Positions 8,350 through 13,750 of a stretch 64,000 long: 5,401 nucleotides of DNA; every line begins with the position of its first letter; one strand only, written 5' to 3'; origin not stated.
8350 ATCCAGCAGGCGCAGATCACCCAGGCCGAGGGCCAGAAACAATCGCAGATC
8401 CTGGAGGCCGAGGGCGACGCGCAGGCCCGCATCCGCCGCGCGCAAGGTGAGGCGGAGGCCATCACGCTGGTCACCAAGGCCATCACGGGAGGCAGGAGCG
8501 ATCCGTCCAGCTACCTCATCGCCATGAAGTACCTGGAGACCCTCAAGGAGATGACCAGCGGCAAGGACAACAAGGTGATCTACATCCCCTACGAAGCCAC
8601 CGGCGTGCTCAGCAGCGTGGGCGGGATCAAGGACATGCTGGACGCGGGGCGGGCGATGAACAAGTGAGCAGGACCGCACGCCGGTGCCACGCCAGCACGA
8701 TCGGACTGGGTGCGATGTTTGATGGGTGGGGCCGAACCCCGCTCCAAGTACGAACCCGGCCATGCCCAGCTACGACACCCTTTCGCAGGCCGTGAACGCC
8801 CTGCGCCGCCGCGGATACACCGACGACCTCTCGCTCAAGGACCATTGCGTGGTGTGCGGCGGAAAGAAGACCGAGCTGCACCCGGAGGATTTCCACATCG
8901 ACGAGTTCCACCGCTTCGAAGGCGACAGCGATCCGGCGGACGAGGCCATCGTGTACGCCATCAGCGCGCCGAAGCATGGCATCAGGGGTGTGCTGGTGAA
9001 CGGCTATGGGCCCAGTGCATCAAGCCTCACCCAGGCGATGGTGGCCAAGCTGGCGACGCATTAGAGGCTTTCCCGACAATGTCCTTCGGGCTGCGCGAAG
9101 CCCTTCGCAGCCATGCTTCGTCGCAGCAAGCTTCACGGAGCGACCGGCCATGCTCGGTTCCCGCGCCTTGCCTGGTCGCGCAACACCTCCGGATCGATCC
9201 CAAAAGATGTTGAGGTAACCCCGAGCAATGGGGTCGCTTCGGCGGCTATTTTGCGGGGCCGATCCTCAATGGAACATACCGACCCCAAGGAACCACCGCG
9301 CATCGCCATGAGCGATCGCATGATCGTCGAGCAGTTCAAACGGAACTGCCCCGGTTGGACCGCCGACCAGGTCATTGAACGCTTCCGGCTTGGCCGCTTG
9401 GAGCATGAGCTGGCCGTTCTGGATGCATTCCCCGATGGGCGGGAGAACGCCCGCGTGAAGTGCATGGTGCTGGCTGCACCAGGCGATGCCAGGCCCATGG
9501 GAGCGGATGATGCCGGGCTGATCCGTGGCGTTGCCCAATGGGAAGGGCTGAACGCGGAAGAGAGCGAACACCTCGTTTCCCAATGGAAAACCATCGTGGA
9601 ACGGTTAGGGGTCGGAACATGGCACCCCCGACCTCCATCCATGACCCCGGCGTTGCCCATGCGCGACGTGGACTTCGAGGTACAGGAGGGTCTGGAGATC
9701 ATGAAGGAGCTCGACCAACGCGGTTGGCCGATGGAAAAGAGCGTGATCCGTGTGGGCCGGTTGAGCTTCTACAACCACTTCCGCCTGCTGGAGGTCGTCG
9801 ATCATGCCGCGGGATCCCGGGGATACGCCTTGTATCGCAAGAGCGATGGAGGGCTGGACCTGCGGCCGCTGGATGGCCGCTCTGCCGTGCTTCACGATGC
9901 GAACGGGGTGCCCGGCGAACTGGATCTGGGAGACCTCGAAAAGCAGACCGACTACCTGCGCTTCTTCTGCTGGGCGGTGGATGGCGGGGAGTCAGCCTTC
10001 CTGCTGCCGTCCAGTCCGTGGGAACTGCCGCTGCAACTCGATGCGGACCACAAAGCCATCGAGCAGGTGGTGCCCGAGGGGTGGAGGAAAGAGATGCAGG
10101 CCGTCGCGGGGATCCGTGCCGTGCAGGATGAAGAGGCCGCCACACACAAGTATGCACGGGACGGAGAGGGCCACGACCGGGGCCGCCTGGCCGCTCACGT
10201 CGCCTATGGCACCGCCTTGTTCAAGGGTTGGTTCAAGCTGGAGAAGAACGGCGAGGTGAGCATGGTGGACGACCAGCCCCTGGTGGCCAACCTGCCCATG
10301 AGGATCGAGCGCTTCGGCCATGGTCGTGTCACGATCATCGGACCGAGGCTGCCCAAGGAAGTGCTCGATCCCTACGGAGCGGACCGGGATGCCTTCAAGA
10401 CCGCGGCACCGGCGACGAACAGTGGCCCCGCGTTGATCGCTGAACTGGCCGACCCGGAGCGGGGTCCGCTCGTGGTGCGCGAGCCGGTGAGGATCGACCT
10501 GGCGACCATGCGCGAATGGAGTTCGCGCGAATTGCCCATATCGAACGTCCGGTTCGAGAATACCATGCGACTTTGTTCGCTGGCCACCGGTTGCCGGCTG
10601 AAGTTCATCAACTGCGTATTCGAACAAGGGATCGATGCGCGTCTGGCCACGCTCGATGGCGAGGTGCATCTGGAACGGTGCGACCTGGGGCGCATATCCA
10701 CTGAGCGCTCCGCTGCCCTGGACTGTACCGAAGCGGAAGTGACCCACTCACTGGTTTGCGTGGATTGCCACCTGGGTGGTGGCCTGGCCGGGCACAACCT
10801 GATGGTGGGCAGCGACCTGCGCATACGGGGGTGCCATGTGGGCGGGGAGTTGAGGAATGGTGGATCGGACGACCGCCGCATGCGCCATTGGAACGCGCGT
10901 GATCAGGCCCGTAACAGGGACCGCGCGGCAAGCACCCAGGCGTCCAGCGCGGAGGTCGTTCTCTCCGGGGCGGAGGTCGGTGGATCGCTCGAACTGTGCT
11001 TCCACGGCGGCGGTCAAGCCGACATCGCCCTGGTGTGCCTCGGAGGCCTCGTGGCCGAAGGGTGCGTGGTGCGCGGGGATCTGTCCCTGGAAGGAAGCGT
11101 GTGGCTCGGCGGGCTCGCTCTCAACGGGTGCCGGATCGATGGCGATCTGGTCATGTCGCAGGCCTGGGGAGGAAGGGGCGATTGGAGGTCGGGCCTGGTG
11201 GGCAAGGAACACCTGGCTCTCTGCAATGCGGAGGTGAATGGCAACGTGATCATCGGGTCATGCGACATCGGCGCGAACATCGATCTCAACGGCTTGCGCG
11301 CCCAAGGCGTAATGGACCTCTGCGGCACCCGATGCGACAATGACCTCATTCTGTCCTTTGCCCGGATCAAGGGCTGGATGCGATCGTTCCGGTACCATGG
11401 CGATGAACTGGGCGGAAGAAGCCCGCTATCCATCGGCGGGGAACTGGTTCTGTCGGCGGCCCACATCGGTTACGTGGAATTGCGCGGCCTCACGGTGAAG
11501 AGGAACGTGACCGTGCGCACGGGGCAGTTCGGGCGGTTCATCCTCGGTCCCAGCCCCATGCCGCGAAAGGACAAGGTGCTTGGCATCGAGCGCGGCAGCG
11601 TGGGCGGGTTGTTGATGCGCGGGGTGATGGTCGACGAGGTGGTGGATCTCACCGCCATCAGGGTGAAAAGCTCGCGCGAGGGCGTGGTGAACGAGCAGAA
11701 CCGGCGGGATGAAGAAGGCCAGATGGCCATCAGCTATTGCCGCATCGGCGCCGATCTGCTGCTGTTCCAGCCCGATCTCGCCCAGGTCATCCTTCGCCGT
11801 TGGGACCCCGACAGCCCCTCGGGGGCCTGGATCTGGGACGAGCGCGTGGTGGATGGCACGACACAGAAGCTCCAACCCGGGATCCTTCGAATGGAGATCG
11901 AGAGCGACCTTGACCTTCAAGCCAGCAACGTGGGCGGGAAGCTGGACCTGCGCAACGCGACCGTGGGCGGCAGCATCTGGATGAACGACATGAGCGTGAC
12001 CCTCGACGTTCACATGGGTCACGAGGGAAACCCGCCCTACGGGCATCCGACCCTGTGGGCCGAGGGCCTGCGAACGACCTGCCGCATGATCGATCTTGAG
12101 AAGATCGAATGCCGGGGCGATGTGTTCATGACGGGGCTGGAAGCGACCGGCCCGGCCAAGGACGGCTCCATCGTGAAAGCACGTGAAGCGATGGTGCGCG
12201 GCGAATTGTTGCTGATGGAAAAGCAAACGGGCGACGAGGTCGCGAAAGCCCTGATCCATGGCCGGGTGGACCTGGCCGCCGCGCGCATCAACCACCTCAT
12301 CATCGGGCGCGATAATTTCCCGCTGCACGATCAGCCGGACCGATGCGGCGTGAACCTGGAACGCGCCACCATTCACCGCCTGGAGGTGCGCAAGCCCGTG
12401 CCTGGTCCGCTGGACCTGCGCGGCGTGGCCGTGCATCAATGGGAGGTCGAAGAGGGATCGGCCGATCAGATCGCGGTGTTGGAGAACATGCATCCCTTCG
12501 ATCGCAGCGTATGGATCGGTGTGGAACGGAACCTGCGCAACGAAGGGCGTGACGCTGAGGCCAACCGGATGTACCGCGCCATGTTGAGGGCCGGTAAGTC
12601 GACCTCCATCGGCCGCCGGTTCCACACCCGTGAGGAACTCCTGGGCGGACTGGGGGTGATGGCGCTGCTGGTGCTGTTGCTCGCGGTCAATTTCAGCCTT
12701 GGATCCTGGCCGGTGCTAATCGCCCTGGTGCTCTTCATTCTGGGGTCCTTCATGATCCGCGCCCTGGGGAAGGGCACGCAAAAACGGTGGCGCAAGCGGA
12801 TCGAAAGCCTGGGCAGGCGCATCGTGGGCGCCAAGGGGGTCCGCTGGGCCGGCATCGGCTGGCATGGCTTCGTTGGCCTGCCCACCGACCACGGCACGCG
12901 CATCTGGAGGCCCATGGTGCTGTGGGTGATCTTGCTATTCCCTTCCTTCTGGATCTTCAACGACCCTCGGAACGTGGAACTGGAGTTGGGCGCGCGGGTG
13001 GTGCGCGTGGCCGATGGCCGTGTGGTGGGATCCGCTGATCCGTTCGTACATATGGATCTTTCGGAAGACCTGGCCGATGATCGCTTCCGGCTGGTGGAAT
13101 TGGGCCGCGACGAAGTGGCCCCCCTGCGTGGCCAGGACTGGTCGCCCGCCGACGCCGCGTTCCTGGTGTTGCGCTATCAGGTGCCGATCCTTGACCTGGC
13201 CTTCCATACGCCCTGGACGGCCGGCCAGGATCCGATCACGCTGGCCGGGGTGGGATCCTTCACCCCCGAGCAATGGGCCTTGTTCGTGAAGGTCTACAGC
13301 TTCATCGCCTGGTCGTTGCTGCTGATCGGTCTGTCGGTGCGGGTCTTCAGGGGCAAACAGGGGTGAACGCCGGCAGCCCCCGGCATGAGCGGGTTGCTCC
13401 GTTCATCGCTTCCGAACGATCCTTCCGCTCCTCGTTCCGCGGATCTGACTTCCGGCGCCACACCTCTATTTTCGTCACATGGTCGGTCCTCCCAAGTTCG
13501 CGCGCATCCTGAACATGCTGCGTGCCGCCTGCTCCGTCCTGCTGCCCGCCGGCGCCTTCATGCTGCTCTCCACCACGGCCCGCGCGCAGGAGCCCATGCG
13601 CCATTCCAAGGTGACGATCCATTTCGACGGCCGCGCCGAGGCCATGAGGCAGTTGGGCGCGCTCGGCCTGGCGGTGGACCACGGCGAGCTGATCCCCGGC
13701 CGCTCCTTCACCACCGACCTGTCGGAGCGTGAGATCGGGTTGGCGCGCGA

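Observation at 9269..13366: A 1365-aa membrane-anchored beta-solenoid protein with no assignable function, next to a small Cys-containing protein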

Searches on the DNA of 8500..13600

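Call 119: search_rna_families(source=window, start=8500, end=13600, threshold=gathering)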
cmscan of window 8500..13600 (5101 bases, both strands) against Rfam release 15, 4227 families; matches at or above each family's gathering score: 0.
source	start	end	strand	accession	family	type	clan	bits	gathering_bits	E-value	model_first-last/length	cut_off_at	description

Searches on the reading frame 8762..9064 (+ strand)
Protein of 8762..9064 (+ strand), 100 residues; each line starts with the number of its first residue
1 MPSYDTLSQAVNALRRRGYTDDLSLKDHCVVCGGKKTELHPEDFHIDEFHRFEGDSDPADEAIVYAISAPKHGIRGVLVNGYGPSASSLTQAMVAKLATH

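Call 3: search_protein_families(library=pfam, proteins=[window:8762-9064:+], max_evalue=0.1)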
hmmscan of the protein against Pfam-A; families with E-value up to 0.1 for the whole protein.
window:8762-9064:+ (100 aa): 0 families

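Call 4: search_protein_families(library=ncbifam, proteins=[window:8762-9064:+], max_evalue=0.1)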
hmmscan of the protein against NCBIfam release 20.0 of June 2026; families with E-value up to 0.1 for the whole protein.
window:8762-9064:+ (100 aa): 1 family
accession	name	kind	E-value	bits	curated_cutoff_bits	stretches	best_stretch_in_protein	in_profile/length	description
NF009623.0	PRK13130.1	equivalog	0.012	15.7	68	1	24-44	15-35/56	RNA-protein complex protein Nop10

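Call 5: search_protein_families(library=padloc, proteins=[window:8762-9064:+], max_evalue=0.1)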
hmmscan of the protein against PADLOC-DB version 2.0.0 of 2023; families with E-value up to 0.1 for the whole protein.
window:8762-9064:+ (100 aa): 0 families

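Call 33: list_cluster_members(proteins=[window:8762-9064:+, window:9269-13366:+, window:7669-8667:+, window:13479-15905:+, P0003])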
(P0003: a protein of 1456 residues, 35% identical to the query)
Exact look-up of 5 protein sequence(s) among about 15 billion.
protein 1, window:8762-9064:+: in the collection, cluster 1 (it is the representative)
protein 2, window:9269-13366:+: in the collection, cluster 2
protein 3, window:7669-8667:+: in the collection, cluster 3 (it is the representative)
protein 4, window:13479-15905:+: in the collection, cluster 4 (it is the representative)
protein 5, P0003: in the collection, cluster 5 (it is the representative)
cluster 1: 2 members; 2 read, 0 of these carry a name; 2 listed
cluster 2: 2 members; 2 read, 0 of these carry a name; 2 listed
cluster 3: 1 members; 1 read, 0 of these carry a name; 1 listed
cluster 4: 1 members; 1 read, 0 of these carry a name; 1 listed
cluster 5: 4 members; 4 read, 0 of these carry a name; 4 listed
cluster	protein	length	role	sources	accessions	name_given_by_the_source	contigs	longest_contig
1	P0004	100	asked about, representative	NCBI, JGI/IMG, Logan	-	-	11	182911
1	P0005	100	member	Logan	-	-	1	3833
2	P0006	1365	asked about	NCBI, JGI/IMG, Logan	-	-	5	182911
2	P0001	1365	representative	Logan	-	-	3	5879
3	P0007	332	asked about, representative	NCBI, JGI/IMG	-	-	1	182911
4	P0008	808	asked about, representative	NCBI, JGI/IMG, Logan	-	-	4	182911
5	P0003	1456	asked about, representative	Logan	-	-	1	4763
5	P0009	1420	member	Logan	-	-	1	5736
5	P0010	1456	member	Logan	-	-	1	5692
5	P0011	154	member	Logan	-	-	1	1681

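Call 117: find_homologous_proteins(query=window:8762-9064:+, max_evalue=0.00001)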
Query window:8762-9064:+ (100 aa): 778 proteins with E <= 0.00001 among 779 candidates; the best 120 are listed.
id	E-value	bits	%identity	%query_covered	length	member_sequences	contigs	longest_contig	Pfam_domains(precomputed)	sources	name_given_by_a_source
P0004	2.9e-61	222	100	100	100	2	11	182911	-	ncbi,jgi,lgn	-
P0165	2.0e-55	203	91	100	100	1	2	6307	-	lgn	-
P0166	1.4e-52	194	85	100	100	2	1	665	-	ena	-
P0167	2.8e-51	190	84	100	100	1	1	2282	-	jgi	-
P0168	2.7e-50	187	83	99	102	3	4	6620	-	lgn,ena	-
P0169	1.5e-48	181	81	100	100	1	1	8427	-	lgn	-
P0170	7.8e-48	179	83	100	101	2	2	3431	-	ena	-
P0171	4.5e-47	176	78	100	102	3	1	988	-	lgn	-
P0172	5.0e-47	176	81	98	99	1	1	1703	-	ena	-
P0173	6.9e-47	176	79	98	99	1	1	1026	-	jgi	jgi:hypothetical protein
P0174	9.8e-47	175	79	98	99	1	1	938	-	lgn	-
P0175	6.2e-46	173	81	98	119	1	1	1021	-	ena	-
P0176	6.9e-46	173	77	98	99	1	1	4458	-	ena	-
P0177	9.3e-46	172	78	98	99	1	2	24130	-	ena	-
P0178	1.8e-45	171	79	98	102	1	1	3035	-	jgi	jgi:hypothetical protein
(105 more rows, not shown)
